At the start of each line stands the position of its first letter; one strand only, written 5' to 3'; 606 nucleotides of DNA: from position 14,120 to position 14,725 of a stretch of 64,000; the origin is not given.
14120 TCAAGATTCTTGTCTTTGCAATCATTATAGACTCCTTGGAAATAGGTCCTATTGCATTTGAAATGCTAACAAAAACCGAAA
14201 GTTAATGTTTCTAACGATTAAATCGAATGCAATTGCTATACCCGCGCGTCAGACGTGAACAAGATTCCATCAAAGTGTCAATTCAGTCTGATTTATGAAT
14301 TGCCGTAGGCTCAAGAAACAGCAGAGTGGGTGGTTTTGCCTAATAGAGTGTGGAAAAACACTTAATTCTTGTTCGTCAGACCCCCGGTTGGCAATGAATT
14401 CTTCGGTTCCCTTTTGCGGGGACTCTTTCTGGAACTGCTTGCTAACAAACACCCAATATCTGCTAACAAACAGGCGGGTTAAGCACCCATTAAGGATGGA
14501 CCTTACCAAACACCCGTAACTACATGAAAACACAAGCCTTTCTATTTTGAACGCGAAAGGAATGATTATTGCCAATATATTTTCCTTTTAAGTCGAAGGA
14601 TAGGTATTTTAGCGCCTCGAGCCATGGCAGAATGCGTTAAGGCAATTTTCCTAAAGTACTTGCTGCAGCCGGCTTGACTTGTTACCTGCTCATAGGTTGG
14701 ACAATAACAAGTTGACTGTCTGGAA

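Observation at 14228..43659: Island-wide sigma54 regulon: four exact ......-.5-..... promoters plus a self-encoded NtrC-type activator and PAS hybrid kinase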

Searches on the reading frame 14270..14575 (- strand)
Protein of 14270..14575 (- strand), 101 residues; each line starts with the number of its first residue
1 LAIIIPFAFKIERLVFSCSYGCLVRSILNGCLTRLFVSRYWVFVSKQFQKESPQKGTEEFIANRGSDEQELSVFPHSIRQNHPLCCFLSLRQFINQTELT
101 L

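Call 5: search_protein_families(library=pfam, proteins=[window:14270-14575:-])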
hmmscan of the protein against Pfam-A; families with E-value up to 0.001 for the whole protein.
window:14270-14575:- (101 aa): 0 families
